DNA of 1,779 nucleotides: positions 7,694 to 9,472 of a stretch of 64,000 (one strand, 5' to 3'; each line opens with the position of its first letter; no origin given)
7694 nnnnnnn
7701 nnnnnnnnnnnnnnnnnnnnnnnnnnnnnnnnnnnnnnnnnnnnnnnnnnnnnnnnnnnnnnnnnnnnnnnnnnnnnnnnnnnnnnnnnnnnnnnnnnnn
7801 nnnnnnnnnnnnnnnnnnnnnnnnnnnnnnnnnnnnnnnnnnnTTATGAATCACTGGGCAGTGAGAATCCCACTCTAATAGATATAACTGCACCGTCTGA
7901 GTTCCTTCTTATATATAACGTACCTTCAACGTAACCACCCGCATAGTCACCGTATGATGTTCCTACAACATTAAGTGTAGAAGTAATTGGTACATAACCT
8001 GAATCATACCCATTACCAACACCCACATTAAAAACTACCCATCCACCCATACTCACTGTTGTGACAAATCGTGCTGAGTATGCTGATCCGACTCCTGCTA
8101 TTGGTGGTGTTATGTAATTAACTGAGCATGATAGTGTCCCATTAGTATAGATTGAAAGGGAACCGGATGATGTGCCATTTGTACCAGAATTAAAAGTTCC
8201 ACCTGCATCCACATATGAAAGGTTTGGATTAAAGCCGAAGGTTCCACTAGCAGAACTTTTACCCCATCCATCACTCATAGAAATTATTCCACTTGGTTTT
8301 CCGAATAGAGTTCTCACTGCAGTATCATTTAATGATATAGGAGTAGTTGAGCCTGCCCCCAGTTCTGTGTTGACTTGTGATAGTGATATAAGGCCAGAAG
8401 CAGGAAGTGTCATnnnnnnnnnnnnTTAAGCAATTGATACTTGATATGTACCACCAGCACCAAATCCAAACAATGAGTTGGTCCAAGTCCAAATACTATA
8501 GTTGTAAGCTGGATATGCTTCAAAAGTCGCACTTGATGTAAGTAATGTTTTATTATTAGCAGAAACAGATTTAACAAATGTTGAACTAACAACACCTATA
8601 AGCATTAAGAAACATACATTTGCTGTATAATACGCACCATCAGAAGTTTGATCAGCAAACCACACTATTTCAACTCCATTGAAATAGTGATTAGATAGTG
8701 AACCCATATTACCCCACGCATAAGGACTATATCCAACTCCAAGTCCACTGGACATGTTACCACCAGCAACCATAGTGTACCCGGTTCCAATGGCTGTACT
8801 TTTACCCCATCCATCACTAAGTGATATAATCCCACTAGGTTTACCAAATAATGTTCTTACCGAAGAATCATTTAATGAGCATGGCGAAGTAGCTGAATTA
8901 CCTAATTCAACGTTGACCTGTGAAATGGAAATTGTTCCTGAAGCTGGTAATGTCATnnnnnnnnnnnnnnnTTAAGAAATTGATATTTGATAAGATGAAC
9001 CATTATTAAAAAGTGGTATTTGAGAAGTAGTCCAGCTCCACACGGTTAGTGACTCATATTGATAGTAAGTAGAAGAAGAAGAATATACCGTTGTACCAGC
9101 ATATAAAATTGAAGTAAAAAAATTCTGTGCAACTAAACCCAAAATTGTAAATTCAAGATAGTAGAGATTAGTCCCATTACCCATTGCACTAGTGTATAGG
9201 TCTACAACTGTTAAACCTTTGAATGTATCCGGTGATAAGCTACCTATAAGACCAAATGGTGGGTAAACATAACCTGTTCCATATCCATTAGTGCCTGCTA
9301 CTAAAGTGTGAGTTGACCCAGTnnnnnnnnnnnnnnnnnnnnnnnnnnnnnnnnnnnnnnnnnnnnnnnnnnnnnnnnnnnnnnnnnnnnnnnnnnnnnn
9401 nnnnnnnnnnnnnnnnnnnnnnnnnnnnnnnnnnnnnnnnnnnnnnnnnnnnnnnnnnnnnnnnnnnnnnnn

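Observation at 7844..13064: Tail fibre with S74 intramolecular-chaperone C-terminus followed by three tandem adhesin-like cassettes sharing a ~50-aa N-terminal domain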

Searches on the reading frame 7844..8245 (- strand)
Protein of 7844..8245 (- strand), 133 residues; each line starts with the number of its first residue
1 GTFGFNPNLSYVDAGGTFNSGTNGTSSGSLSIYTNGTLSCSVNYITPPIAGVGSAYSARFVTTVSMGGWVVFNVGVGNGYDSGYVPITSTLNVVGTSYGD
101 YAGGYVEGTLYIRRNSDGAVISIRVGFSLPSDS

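Call 40: find_homologous_proteins(query=window:7844-8245:-, max_evalue=0.001)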
Query window:7844-8245:- (133 aa): 1 proteins with E <= 0.001 among 13 candidates.
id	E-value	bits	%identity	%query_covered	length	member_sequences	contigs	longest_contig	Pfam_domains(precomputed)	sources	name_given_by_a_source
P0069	9.3e-77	273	100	100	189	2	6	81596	-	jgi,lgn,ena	-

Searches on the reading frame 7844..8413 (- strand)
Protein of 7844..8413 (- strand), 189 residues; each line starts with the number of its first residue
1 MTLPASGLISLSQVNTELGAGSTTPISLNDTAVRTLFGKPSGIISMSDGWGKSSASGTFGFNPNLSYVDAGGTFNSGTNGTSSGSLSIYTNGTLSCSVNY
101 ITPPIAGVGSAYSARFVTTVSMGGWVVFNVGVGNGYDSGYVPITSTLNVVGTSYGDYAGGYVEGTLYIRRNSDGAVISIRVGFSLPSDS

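Call 4: search_protein_families(library=pfam, proteins=[window:7844-8413:-], max_evalue=0.1)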
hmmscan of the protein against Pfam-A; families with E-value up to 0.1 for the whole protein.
window:7844-8413:- (189 aa): 0 families

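Call 5: search_protein_families(library=phrogs, proteins=[window:7844-8413:-], max_evalue=0.01)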
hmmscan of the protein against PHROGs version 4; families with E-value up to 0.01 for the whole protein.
window:7844-8413:- (189 aa): 2 families
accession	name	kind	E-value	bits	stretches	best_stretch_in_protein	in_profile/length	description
phrog_26817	-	unknown function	5.4e-08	34.2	1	1-59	1-58/177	-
phrog_26746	-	unknown function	6.2e-07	30.1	1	1-54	1-55/247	-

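Call 74: predict_structure(alignment_id=A6)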
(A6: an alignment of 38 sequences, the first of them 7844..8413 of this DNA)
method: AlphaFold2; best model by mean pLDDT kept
length: 189 residues; sequences in the alignment: 38
mean_pLDDT: 60.5   pTM: 0.44
mean pLDDT of the five models: 60.5, 60.3, 59.8, 56.4, 52.1
residues with pLDDT >= 90: 46; 70-90: 11; 50-70: 43; < 50: 89
segments of 3 or more residues with pLDDT < 50: 67-80, 84-97, 99-101, 104-108, 112-148, 150-158, 169-171
pLDDT, mean of each block of 10 residues (from residue 1): 89 93 94 93 93 77 52 46 46 46 48 45 39 35 44 48 53 53 55
secondary structure, 60 per line:
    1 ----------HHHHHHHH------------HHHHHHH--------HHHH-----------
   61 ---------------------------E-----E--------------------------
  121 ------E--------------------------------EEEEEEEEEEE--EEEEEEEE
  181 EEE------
elements in order: H11-18 H31-37 H46-49 E160-170 E173-183

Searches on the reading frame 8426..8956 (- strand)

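Call 4: search_protein_families(library=pfam, proteins=[window:8426-8956:-], max_evalue=0.1)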
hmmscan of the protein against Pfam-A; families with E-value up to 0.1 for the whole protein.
window:8426-8956:- (176 aa): 1 family
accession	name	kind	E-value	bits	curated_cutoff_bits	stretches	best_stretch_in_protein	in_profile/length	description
PF15530.11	Ntox25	-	0.048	13.9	25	1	55-148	72-163/168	Bacterial toxin 25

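Call 5: search_protein_families(library=phrogs, proteins=[window:8426-8956:-], max_evalue=0.01)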
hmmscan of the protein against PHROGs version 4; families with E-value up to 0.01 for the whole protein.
window:8426-8956:- (176 aa): 2 families
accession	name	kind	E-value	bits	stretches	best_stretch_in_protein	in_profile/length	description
phrog_26817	-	unknown function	7e-10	40.3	1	1-105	1-110/177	-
phrog_26746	-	unknown function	9.9e-08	32.7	1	1-61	1-62/247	-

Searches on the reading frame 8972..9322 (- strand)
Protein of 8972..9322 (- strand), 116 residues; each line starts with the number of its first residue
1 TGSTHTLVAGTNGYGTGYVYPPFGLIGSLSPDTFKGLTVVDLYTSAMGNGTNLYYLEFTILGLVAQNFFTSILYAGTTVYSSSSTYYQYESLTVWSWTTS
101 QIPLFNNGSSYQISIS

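Call 54: search_protein_representatives(alignment_id=A5)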
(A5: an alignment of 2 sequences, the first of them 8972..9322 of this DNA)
Query: 2 sequences, 124 profile positions. Proteins with E-value up to 0.001 (for the whole library): 35; up to 1e-10: 2; up to 1e-30: 2. The best 35 are listed.
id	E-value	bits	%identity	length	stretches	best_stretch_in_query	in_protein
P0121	2.7e-59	215.0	-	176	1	1-124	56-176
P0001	6.6e-53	194.3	-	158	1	1-124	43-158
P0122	5.0e-09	52.6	-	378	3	3-119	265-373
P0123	2.4e-08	50.4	-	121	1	3-122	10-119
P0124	2.6e-08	50.3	-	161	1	6-110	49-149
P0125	1.2e-06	45.0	-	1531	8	64-100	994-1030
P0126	3.5e-06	43.4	-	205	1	18-108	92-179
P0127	5.5e-06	42.8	-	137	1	6-123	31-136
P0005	5.7e-06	42.7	-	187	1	4-123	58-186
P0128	1.1e-05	41.8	-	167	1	3-123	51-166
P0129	1.2e-05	41.7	-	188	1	2-119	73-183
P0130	1.2e-05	41.7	-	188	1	4-121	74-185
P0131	1.4e-05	41.5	-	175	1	3-121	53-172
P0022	1.4e-05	41.5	-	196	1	3-122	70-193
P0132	1.6e-05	41.3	-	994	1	4-121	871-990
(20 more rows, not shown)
